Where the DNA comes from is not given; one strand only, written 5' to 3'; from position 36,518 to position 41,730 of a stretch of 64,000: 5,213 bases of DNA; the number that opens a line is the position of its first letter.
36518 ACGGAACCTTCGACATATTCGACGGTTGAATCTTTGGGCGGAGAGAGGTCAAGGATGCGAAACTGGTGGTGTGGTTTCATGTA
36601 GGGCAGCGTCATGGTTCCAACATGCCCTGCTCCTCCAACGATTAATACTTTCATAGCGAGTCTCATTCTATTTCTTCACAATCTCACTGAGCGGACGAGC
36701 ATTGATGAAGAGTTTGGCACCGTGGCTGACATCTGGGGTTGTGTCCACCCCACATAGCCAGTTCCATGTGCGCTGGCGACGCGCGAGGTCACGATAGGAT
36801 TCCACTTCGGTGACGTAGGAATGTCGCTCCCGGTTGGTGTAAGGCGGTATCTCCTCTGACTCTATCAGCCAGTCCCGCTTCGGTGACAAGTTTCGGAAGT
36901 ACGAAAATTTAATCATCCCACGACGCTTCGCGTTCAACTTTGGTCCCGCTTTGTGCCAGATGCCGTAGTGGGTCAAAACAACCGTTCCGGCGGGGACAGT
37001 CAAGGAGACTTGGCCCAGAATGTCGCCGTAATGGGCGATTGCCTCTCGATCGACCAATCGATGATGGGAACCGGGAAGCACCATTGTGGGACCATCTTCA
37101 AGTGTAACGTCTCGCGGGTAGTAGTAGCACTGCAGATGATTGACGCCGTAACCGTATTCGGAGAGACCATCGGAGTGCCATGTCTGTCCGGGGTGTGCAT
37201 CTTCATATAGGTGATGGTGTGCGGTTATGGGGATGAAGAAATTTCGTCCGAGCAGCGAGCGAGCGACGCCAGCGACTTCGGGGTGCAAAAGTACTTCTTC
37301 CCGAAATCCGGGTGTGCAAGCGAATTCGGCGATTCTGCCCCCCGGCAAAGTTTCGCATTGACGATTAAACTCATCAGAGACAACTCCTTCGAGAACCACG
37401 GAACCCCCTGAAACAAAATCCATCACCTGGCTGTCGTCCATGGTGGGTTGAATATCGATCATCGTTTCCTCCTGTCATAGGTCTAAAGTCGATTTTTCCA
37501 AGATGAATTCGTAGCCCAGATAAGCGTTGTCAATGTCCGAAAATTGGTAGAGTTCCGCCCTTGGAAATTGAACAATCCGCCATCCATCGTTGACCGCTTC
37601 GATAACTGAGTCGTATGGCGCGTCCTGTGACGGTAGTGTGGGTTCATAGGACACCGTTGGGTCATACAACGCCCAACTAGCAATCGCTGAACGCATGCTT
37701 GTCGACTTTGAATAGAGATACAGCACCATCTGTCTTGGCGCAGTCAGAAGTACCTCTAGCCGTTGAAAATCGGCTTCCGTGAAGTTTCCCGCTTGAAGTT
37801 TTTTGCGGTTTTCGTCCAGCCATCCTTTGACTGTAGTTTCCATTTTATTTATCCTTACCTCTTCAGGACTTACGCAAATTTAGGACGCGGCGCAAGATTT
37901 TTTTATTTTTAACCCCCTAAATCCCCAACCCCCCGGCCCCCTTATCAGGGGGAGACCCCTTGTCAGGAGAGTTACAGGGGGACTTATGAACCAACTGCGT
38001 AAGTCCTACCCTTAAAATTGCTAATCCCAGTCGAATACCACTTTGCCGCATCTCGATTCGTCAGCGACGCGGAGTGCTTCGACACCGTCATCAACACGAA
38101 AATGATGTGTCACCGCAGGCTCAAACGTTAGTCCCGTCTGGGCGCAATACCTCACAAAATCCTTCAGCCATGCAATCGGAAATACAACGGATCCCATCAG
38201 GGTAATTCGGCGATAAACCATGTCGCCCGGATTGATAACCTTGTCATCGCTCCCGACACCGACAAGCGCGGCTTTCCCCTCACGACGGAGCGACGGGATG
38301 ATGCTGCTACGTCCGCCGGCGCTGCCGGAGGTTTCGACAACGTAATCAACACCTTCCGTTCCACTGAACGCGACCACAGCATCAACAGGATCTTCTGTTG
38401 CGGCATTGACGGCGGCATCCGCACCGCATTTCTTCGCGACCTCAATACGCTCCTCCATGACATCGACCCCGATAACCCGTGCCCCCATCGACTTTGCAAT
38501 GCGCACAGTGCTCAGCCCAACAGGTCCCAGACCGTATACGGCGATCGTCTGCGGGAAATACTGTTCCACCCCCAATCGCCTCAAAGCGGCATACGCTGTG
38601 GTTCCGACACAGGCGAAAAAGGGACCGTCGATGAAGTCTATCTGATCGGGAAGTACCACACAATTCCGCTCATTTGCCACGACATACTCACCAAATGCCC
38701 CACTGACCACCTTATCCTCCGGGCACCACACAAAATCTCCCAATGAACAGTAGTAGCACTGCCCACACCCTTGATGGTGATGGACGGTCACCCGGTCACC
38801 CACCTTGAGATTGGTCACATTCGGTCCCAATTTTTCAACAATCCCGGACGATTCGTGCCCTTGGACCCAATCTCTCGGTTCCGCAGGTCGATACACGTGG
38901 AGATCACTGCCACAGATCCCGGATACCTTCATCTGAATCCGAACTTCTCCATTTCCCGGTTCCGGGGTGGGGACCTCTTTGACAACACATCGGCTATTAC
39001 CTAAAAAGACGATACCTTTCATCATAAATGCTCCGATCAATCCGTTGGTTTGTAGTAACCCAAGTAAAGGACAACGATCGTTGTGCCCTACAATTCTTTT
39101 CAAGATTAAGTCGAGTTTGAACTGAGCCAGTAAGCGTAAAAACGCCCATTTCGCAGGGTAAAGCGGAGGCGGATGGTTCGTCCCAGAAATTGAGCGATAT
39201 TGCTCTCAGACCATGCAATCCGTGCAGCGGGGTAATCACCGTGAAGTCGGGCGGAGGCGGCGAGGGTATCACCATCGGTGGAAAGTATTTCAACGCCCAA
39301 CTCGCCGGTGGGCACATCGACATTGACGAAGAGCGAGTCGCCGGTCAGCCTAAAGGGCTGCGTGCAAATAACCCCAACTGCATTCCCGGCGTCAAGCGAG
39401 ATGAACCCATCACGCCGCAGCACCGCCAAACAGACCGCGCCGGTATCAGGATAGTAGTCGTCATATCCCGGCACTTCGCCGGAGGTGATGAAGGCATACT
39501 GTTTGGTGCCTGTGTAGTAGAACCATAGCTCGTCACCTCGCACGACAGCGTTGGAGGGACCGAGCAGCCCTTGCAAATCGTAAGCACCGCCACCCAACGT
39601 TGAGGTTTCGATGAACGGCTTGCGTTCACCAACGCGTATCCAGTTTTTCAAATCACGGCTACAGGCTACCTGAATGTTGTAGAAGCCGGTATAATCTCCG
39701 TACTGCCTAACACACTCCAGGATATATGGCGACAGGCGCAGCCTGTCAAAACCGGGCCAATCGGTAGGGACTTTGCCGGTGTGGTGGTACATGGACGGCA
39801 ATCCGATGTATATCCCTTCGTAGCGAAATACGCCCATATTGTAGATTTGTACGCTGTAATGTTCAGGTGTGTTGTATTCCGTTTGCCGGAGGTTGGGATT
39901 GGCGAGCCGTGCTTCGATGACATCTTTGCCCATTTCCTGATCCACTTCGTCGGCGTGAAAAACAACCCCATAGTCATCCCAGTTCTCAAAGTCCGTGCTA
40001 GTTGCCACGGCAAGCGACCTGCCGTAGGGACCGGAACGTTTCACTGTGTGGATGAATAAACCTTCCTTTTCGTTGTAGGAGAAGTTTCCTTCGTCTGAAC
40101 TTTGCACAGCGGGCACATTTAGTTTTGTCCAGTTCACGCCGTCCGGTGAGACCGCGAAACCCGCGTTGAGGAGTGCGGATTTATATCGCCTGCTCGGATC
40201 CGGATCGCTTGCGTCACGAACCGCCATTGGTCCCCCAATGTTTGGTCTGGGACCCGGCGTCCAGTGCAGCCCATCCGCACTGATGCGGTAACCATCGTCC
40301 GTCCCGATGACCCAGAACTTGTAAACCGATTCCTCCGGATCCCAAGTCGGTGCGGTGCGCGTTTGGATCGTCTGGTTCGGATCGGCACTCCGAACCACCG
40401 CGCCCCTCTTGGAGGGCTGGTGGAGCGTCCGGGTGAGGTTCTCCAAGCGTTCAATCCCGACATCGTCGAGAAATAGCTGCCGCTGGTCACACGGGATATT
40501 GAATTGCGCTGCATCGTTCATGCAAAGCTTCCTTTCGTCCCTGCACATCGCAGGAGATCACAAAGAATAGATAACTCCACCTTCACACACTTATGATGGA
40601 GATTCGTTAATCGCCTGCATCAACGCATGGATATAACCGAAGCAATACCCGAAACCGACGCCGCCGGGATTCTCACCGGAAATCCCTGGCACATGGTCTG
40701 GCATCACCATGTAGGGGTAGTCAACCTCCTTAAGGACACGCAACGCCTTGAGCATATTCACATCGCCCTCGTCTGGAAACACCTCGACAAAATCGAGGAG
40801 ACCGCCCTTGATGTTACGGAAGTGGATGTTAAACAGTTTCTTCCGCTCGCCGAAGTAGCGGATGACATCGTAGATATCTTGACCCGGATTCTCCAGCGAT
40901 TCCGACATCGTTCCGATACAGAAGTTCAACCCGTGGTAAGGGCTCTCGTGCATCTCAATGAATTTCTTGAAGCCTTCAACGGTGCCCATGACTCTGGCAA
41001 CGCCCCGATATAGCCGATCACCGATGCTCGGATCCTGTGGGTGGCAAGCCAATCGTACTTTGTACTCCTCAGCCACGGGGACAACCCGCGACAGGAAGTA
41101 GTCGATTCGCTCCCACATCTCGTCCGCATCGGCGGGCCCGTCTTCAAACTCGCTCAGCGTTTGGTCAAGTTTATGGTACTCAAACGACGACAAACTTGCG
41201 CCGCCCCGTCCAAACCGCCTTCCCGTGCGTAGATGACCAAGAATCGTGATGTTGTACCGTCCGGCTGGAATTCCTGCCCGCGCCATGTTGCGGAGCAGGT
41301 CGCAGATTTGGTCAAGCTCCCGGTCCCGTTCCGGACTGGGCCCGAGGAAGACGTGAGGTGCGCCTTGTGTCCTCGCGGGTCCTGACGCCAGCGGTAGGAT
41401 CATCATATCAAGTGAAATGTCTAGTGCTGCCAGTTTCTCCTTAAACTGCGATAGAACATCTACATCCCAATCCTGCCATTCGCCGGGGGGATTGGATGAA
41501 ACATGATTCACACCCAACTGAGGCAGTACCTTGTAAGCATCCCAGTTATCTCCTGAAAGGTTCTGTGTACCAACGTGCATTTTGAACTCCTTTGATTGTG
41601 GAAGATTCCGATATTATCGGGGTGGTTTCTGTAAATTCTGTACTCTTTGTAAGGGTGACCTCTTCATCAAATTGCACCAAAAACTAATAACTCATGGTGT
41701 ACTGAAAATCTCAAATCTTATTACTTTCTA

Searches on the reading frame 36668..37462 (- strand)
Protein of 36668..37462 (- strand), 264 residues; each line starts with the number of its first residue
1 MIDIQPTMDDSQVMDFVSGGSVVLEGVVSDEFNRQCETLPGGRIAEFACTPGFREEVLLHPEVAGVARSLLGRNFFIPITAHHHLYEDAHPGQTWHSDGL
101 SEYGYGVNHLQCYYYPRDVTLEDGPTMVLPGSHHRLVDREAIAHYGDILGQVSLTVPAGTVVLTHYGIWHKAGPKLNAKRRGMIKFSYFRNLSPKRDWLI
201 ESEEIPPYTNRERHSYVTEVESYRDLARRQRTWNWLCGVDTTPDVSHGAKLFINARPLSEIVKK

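Call 26: search_protein_families(library=pfam, proteins=[window:36668-37462:-], max_evalue=0.000001)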
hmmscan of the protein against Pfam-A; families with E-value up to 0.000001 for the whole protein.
window:36668-37462:- (264 aa): 1 family
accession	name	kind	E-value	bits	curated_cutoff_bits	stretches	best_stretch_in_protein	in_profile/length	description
PF05721.19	PhyH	-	2e-12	48.3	22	1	56-182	63-212/213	Phytanoyl-CoA dioxygenase (PhyH)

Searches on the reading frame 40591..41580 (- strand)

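Call 26: search_protein_families(library=pfam, proteins=[window:40591-41580:-], max_evalue=0.000001)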
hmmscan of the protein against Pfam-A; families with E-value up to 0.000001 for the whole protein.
window:40591-41580:- (329 aa): 2 families
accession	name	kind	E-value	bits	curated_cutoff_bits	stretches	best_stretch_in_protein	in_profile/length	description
PF03786.19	UxuA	-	3.5e-37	128.4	23.7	1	133-312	157-333/352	D-mannonate dehydratase (UxuA)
PF01261.30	AP_endonuc_2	-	3.2e-10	40.6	31.1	1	22-290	7-223/249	Xylose isomerase-like TIM barrel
